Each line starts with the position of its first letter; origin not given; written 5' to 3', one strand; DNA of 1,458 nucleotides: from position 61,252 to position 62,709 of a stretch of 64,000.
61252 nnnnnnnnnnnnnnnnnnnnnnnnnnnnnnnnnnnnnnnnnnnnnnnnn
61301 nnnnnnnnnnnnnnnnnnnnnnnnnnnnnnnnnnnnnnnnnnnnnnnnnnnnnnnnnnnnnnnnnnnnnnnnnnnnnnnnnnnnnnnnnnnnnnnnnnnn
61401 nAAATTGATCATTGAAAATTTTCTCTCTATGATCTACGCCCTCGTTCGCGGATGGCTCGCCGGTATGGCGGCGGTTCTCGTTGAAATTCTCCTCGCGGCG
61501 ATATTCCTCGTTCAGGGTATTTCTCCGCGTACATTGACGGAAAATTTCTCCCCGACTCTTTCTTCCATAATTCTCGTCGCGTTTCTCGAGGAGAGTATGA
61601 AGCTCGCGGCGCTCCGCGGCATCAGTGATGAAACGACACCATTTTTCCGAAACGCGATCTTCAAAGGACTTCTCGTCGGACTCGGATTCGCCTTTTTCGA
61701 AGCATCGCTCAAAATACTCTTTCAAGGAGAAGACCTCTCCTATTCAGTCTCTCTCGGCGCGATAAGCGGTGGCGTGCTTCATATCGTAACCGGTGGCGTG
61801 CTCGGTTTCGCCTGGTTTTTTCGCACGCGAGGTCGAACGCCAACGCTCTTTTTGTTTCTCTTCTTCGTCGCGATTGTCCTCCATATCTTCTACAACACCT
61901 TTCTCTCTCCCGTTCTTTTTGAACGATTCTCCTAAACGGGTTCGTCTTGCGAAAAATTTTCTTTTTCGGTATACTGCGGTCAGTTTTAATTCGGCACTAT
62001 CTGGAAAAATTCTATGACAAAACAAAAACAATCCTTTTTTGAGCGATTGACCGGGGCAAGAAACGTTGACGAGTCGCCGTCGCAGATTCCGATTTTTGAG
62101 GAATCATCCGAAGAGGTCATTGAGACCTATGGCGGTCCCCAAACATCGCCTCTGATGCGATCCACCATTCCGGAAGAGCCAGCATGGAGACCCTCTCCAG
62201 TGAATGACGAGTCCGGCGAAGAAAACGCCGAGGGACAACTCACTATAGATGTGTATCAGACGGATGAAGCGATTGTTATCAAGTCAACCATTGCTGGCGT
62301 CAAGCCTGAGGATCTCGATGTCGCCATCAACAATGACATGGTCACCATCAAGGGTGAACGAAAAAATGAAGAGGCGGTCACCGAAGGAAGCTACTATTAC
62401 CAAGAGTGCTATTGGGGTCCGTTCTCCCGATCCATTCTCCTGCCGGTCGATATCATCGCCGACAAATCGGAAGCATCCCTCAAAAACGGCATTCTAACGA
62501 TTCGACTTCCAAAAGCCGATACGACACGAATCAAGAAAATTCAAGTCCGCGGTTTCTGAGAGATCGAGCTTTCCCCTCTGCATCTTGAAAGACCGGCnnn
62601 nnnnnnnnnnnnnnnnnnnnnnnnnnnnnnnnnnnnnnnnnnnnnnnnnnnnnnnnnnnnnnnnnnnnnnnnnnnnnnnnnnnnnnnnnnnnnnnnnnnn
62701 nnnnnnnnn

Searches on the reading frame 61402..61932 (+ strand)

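Call 78: search_protein_families(library=pfam, proteins=[window:61402-61932:+], max_evalue=0.01)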
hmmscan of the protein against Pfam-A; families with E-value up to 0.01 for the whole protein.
window:61402-61932:+ (177 aa): 1 family
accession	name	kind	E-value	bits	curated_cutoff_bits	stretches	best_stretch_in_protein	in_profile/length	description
PF13367.11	PrsW-protease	-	1.4e-08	35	23.5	1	12-169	8-175/196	PrsW family intramembrane metalloprotease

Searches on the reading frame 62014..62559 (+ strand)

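Call 78: search_protein_families(library=pfam, proteins=[window:62014-62559:+], max_evalue=0.01)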
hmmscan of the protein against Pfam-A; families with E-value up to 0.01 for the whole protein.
window:62014-62559:+ (181 aa): 3 families
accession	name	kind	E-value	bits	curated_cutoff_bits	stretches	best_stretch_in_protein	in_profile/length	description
PF00011.27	HSP20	-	2.1e-18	66.8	20.8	1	80-178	2-101/102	Hsp20/alpha crystallin family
PF04969.22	CS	-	0.00033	22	21.3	1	78-167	3-78/78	CS domain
PF17886.7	ArsA_HSP20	-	0.0011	18.9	22.5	1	87-164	4-62/63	HSP20-like domain found in ArsA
